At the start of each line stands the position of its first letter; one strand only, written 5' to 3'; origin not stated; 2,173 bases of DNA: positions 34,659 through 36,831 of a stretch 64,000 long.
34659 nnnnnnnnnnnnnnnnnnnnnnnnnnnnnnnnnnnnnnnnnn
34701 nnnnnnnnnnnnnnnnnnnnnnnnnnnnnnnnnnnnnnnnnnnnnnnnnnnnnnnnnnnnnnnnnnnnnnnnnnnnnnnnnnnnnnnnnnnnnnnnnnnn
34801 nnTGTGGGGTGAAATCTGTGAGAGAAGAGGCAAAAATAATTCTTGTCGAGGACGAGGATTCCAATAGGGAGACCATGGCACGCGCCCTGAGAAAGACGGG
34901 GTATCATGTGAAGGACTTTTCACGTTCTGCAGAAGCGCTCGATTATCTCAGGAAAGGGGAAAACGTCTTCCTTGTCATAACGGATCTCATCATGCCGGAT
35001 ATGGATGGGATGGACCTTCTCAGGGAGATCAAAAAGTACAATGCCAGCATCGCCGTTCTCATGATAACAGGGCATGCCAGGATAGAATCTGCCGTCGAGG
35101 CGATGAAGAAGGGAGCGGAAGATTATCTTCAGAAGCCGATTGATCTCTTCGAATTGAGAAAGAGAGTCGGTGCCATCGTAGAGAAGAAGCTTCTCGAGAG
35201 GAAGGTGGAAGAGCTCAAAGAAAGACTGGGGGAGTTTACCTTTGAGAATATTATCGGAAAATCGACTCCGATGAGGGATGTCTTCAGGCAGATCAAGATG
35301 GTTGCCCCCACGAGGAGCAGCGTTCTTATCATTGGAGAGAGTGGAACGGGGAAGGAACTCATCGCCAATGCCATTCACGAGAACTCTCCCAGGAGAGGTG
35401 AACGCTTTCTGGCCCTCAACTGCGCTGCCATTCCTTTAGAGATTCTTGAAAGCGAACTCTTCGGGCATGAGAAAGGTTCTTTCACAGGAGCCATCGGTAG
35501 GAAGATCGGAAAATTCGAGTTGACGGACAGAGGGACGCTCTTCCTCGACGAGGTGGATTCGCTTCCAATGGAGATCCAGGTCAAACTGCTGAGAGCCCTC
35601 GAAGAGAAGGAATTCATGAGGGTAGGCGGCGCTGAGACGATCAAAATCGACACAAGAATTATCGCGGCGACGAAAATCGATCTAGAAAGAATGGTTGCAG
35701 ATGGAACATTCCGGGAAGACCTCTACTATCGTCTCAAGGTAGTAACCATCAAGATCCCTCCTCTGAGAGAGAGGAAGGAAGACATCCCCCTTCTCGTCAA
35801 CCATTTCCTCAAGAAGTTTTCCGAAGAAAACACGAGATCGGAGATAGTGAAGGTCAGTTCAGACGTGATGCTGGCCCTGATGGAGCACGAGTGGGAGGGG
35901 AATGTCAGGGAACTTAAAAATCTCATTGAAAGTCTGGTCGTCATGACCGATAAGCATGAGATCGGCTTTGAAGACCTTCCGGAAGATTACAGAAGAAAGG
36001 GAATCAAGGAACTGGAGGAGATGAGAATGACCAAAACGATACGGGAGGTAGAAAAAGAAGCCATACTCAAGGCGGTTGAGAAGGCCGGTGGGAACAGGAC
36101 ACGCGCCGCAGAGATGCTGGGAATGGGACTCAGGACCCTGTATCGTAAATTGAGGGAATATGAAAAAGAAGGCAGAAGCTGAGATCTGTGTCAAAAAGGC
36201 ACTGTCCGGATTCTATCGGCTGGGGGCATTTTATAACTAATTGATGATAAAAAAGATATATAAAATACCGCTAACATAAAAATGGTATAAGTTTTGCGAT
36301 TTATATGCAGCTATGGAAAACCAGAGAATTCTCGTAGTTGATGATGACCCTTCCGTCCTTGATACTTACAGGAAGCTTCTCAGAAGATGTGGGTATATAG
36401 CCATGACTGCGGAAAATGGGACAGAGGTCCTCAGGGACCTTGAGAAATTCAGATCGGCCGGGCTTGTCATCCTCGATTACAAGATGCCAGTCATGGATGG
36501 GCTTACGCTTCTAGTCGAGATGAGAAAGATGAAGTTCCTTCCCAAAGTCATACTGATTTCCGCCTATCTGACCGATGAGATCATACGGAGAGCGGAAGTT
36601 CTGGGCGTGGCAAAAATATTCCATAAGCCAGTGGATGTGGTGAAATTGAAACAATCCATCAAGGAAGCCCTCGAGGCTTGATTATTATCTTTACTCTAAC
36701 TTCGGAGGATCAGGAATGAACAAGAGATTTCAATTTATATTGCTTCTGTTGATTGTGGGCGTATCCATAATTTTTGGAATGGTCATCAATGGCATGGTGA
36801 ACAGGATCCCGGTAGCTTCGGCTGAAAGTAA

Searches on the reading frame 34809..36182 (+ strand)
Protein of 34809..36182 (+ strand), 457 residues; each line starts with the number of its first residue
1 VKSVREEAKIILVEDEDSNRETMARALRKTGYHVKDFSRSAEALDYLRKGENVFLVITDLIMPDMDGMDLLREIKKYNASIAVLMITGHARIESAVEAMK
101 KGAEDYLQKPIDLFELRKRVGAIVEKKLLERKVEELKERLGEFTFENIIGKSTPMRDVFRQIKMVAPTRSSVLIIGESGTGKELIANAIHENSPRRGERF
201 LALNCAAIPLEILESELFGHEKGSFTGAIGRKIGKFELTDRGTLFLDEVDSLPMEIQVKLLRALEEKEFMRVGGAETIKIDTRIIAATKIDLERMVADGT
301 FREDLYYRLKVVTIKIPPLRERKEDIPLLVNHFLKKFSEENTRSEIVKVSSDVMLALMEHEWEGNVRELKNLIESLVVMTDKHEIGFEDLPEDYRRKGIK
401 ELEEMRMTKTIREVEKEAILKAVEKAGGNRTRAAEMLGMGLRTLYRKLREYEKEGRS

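Call 29: search_protein_families(library=pfam, proteins=[window:34809-36182:+], max_evalue=0.00001)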
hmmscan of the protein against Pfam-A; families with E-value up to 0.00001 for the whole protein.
window:34809-36182:+ (457 aa): 6 families
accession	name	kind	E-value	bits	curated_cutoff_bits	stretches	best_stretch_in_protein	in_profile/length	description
PF00158.32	Sigma54_activat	-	2.2e-70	236.1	20.2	1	148-314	1-167/168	Sigma-54 interaction domain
PF00072.30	Response_reg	-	5.2e-28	97.9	30.2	1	10-120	1-110/111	Response regulator receiver domain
PF25601.1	AAA_lid_14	-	4.1e-27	94.3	27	1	320-399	1-79/87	AAA+ ATPase lid domain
PF14532.12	Sigma54_activ_2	-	2.3e-22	80.2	25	1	149-319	1-138/138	Sigma-54 interaction domain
PF02954.25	HTH_8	-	5.2e-16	58.5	22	1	410-451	1-42/42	Bacterial regulatory protein, Fis family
PF07728.20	AAA_5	-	2.5e-06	28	22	0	172-287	2-120/139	AAA domain (dynein-related subfamily)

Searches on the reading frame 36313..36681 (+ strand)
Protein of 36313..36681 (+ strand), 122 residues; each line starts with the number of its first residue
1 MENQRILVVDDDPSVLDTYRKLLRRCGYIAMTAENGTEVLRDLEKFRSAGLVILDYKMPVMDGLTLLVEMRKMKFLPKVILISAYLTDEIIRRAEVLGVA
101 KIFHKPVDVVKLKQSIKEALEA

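Call 29: search_protein_families(library=pfam, proteins=[window:36313-36681:+], max_evalue=0.00001)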
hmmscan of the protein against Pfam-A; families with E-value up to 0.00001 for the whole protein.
window:36313-36681:+ (122 aa): 1 family
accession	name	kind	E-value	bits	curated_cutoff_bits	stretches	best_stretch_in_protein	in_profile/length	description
PF00072.30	Response_reg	-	1.9e-22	79.9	30.2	1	6-116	1-110/111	Response regulator receiver domain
